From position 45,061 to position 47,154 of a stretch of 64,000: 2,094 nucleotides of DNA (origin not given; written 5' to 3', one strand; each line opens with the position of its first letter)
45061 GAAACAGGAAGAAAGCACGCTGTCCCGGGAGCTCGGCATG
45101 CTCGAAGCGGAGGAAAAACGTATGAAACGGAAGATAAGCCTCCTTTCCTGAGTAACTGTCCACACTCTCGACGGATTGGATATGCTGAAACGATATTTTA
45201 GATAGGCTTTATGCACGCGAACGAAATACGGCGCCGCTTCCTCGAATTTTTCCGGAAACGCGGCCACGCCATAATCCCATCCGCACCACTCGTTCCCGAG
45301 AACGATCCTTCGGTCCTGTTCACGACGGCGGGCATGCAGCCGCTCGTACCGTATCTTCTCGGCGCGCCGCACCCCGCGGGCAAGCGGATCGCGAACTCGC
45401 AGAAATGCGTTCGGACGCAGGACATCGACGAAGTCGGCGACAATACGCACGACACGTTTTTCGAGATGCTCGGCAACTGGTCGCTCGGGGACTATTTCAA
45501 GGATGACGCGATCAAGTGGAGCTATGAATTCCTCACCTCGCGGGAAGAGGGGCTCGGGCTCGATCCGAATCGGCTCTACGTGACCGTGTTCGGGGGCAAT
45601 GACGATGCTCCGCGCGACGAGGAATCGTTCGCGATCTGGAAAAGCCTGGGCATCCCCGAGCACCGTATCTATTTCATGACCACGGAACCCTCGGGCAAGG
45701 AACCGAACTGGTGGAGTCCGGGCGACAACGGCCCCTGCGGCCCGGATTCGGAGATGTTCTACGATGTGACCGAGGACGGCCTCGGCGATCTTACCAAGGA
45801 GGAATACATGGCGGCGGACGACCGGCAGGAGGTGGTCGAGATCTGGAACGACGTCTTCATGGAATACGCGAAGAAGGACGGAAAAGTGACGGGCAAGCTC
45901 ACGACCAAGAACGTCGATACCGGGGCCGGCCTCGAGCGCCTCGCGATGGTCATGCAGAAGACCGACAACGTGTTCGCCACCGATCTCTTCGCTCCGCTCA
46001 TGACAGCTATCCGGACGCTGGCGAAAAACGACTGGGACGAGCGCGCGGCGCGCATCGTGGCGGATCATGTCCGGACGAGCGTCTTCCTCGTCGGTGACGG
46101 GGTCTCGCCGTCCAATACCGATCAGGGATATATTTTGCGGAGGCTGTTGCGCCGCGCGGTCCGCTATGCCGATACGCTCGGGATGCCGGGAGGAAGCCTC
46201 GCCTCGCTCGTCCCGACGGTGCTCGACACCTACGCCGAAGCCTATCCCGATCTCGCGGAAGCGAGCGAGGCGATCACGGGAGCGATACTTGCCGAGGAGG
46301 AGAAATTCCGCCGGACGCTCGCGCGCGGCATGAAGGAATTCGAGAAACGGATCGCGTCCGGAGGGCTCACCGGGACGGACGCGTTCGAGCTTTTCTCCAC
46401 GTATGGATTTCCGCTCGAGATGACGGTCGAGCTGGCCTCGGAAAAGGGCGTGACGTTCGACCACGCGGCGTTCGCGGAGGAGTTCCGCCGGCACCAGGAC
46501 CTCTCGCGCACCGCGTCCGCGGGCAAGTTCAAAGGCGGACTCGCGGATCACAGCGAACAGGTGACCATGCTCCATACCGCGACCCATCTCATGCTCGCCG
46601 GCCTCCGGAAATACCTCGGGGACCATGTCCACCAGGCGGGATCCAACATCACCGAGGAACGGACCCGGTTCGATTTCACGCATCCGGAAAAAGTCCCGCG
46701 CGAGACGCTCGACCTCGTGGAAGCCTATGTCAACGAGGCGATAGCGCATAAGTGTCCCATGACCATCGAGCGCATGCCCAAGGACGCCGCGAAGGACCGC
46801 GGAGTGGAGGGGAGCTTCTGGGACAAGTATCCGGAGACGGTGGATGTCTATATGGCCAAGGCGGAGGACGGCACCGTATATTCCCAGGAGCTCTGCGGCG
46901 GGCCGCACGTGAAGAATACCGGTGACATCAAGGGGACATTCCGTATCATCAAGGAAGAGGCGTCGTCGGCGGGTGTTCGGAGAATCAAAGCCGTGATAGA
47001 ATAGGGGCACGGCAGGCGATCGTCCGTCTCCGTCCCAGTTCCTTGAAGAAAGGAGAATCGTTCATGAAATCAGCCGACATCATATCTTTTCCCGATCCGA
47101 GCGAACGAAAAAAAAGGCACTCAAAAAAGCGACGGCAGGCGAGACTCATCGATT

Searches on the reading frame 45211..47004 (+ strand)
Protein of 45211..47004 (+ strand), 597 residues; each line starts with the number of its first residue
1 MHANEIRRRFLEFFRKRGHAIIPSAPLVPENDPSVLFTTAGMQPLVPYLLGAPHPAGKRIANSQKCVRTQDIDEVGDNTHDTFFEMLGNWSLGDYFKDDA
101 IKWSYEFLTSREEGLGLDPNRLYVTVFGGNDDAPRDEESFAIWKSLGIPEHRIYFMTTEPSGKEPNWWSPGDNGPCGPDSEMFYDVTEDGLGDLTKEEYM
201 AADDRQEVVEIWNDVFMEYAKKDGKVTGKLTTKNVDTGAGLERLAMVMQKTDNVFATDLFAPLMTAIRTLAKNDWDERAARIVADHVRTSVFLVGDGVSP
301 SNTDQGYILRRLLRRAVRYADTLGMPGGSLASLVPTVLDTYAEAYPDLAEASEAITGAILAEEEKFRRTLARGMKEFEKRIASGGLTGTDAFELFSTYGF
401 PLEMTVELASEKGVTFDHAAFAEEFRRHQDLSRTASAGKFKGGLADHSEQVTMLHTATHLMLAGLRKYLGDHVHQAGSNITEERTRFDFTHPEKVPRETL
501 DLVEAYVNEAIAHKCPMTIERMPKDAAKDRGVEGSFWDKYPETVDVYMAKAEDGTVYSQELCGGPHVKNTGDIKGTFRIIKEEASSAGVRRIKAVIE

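Call 37: find_related_loci(query=window:45211-47004:+, collection=genome_contigs, flank=6000)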
Query window:45211-47004:+ (597 aa) in genome_contigs; peptide patterns used: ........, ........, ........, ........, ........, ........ (x = any residue, [..] = any of these).
600 stretches matched a pattern (row limit reached: there are more); 597 encode a relative of the query (tblastn E <= 1e-3); the best 80 are kept; 80 distinct loci.
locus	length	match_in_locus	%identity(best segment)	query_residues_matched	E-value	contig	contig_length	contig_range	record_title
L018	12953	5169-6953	68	1-597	0e+0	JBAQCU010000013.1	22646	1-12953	MAG: Minisyncoccia bacterium isolate MFD12004_ilm_asm_bin23 k127_3524, whole genome shotgun sequence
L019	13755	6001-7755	63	1-597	0e+0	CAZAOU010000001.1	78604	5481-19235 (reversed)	MAG TPA_asm: uncultured Candidatus Saccharibacteria bacterium isolate SRP257259_co1_171 genome assembly, contig: NODE_28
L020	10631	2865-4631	58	1-597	0e+0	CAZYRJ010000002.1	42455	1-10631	MAG TPA_asm: uncultured Candidatus Saccharibacteria bacterium isolate binchicken_co38_1170 genome assembly, contig: NODE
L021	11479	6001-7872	59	1-597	0e+0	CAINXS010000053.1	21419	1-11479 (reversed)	MAG: Candidatus Moranbacteria bacterium isolate LaPlata-7m-b_bin-649 genome assembly, contig: bin-649:53/90, whole genom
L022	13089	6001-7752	58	1-596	0e+0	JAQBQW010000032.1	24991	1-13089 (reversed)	MAG: Parcubacteria group bacterium isolate RYN_383 scaffold_190606, whole genome shotgun sequence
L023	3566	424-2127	59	1-597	0e+0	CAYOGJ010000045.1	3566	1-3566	MAG TPA_asm: uncultured Candidatus Saccharibacteria bacterium isolate SRP278252_co2_290 genome assembly, contig: NODE_58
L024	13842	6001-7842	57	1-596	0e+0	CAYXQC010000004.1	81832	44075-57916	MAG TPA_asm: uncultured Candidatus Saccharibacteria bacterium isolate SRP219642_co7_377 genome assembly, contig: NODE_35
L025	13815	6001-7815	54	1-597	0e+0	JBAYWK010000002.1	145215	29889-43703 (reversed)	MAG: Candidatus Paceibacterota bacterium isolate SO_2016_LW3_81 scaffold00158_LW162_2016, whole genome shotgun sequence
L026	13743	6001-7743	56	1-596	0e+0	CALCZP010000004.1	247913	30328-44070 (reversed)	MAG TPA_asm: uncultured bacterium isolate SRR6231138_bin.7_CONCOCT_v1.1_MAG genome assembly, contig: ERZ650240.2, whole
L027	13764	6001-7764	54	1-597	0e+0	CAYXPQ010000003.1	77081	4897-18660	MAG TPA_asm: uncultured Candidatus Saccharibacteria bacterium isolate SRP300315_co1_73 genome assembly, contig: NODE_171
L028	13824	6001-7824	54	1-596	0e+0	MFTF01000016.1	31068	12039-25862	MAG: Candidatus Nomurabacteria bacterium RIFCSPHIGHO2_01_FULL_36_23 rifcsphigho2_01_scaffold_2928, whole genome shotgun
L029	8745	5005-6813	53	1-597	0e+0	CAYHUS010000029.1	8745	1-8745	MAG TPA_asm: uncultured Candidatus Saccharibacteria bacterium isolate ERP119705_co17_43 genome assembly, contig: NODE_12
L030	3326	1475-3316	51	1-597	0e+0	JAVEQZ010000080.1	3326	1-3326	MAG: Candidatus Moraniibacteriota bacterium isolate BF_dRep_41 NODE_117261_length_3326_cov_66.753048_Biofilm4, whole gen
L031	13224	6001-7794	53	1-596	0e+0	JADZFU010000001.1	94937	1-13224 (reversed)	MAG: Candidatus Uhrbacteria bacterium isolate SJ877 c_000000040755, whole genome shotgun sequence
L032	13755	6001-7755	54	1-596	0e+0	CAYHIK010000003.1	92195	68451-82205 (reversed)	MAG TPA_asm: uncultured Candidatus Saccharibacteria bacterium isolate ERP119705_co13_612 genome assembly, contig: NODE_2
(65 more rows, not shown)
